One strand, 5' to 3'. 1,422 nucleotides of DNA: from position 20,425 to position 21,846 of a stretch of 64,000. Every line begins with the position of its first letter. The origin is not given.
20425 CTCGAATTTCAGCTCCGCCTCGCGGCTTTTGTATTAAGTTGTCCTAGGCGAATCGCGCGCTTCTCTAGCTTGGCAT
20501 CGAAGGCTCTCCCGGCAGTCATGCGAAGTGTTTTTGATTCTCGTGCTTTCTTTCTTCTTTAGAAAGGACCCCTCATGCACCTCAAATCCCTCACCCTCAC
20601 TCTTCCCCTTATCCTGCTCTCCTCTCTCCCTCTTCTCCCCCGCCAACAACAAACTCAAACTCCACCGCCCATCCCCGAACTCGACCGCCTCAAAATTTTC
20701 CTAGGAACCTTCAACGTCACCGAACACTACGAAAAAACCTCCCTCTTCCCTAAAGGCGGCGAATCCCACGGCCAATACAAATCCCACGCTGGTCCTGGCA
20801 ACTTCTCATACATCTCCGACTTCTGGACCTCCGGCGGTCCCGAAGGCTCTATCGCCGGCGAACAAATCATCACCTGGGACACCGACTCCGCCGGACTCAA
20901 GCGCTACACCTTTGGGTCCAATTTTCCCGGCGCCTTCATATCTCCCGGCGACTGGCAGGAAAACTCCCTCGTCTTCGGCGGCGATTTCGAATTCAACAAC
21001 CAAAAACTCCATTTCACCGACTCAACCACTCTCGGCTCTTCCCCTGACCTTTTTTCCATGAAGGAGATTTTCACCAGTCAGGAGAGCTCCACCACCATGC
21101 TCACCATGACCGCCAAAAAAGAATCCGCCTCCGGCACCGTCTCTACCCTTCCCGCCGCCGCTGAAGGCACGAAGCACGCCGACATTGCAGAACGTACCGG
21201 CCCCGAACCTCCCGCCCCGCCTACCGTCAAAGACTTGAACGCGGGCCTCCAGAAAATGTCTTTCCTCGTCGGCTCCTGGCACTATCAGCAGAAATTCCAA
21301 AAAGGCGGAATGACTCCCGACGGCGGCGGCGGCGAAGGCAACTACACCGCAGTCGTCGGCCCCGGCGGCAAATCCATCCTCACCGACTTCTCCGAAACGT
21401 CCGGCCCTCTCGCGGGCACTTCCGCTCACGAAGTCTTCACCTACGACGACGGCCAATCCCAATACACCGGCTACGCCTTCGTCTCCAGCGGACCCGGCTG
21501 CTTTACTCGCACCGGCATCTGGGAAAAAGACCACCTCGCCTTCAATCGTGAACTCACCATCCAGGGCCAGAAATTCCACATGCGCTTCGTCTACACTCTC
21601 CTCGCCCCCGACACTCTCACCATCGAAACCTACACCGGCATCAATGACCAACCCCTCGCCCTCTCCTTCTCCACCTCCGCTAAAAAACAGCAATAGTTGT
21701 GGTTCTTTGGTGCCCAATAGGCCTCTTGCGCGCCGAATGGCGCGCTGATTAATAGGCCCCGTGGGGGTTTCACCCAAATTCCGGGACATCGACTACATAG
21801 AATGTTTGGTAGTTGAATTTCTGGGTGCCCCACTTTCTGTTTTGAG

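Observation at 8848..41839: Sixteen same-strand copies of a modular intergenic hairpin repeat (T-run + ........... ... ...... + conserved tail)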

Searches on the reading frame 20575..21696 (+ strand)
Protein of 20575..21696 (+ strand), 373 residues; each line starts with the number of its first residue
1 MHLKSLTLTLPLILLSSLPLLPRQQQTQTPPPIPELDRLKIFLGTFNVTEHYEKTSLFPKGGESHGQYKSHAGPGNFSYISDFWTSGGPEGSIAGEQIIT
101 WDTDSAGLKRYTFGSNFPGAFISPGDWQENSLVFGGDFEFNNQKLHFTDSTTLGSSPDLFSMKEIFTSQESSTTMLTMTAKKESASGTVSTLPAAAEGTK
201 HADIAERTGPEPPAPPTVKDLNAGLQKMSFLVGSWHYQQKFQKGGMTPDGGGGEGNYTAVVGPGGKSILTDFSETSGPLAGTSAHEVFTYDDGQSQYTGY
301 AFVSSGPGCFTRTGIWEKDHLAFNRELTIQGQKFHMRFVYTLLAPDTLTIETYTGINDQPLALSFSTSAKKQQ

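Call 15: search_protein_families(library=pfam, proteins=[window:20575-21696:+])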
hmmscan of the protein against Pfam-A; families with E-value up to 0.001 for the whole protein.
window:20575-21696:+ (373 aa): 0 families

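Call 21: search_protein_families(library=pfam, proteins=[window:20575-21696:+], max_evalue=0.01)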
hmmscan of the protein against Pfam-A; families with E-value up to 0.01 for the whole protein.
window:20575-21696:+ (373 aa): 0 families
